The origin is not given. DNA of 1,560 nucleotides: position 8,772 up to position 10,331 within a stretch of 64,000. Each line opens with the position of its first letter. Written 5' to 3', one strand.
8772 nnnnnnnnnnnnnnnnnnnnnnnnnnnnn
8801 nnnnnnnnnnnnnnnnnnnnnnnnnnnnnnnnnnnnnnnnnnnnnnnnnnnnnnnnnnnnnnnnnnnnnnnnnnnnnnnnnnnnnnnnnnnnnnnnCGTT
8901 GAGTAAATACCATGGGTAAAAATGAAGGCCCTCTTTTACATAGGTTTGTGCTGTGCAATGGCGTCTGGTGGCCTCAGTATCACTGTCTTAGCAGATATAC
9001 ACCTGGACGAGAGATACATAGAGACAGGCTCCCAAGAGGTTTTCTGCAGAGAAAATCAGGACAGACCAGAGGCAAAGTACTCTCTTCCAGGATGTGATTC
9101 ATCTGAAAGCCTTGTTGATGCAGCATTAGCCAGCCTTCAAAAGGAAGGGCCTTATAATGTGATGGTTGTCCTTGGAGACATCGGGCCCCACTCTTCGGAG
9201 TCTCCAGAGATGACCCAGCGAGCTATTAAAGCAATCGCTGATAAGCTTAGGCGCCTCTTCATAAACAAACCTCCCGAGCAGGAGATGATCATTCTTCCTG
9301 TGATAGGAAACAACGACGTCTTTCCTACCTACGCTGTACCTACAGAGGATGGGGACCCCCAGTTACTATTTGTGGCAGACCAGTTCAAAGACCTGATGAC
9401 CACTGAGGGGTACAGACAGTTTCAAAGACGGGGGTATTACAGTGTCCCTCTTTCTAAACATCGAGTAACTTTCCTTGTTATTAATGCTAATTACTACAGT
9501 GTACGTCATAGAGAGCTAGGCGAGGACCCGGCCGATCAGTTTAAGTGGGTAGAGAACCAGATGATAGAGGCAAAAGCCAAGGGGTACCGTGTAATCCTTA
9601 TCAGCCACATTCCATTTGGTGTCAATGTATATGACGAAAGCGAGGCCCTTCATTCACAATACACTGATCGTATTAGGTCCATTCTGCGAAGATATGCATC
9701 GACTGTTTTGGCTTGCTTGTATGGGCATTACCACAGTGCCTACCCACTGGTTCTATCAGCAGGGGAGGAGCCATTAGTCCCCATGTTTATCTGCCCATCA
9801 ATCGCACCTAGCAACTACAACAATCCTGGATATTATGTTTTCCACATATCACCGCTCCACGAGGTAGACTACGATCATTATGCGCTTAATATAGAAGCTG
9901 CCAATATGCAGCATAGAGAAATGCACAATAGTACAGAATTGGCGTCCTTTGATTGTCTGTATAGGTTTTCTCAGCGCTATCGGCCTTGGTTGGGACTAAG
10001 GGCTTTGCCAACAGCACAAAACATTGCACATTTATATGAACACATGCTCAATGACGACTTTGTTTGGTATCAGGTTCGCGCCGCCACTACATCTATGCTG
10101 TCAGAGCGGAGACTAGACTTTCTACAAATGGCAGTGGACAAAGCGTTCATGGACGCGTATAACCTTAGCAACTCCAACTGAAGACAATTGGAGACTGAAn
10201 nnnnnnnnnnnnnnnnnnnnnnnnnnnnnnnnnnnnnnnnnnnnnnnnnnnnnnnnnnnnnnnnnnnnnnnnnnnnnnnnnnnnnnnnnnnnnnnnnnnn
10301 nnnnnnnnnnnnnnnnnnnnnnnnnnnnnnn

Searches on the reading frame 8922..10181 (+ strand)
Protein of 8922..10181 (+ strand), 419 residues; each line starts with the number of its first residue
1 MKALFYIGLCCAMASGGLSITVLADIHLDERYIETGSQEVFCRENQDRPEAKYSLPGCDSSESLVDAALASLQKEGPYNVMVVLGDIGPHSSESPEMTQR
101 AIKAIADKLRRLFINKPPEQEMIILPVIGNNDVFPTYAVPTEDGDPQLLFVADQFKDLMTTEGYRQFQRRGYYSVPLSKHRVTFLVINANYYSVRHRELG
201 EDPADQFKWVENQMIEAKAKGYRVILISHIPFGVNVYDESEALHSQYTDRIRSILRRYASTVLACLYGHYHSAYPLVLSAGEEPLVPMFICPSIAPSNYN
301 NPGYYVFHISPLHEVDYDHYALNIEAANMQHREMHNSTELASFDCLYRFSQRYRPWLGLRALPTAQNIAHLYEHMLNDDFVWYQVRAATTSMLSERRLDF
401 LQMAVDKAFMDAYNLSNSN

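Call 9: search_protein_families(library=pfam, proteins=[window:8922-10181:+], max_evalue=0.001)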
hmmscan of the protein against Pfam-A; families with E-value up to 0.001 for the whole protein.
window:8922-10181:+ (419 aa): 1 family
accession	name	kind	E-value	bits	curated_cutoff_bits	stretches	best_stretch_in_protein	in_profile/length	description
PF00149.33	Metallophos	-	1.9e-07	32.1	21.5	1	19-272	2-190/191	Calcineurin-like phosphoesterase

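Call 21: list_cluster_members(proteins=[window:8922-10181:+, window:33154-33942:-, window:31305-33110:+, window:19499-20191:+, window:2310-5198:+])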
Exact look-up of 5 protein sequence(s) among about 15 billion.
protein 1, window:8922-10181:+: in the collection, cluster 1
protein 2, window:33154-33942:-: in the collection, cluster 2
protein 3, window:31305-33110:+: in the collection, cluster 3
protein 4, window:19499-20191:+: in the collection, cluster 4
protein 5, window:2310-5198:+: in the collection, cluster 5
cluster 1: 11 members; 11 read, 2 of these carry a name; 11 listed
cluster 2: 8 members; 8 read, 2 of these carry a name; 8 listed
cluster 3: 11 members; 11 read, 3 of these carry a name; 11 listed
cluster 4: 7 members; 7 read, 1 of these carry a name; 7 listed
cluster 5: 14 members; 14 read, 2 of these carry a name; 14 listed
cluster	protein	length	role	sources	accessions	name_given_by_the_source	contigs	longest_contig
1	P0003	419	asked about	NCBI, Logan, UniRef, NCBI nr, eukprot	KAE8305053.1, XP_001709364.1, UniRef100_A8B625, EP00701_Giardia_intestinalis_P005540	Acid sphingomyelinase [Giardia duodenalis] | Acid sphingomyelinase n=1 Tax=Giardia intestinalis (strain ATCC 50803 / WB clone C6) ... | Acid sphingomyelinase [Giardia intestinalis]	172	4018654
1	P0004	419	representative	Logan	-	-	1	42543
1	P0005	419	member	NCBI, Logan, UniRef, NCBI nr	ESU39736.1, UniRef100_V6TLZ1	Acid sphingomyelinase-like phosphodiesterase [Giardia duodenalis] | Acid sphingomyelinase-like phosphodiesterase n=1 Tax=Giardia intestinalis TaxID=5741 ... | Acid sphingomyelinase-like phosphodiesterase [Giardia intestinalis]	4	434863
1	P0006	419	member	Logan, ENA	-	-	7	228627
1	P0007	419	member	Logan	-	-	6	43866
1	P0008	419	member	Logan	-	-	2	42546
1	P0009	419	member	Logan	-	-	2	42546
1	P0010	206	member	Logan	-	-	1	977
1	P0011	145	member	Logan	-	-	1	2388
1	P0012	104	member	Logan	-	-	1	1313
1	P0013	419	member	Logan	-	-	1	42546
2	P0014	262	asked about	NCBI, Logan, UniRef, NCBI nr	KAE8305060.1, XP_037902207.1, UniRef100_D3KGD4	hypothetical protein GL50803_0016732 [Giardia duodenalis] | Uncharacterized protein n=1 Tax=Giardia intestinalis (strain ATCC 50803 / WB clone C6) ... | hypothetical protein GL50803_0016732 [Giardia intestinalis]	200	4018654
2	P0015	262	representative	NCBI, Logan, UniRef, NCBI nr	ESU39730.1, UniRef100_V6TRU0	Hypothetical protein DHA2_151306 [Giardia duodenalis] | Uncharacterized protein n=1 Tax=Giardia intestinalis TaxID=5741 RepID=V6TRU0_GIAIN | Hypothetical protein DHA2_151306 [Giardia intestinalis]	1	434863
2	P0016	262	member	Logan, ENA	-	-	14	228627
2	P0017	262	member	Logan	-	-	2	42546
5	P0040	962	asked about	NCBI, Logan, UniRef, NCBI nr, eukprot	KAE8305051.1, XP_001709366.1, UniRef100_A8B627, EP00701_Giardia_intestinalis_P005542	hypothetical protein GL50803_002382 [Giardia duodenalis] | Uncharacterized protein n=1 Tax=Giardia intestinalis (strain ATCC 50803 / WB clone C6) ... | hypothetical protein GL50803_002382 [Giardia intestinalis]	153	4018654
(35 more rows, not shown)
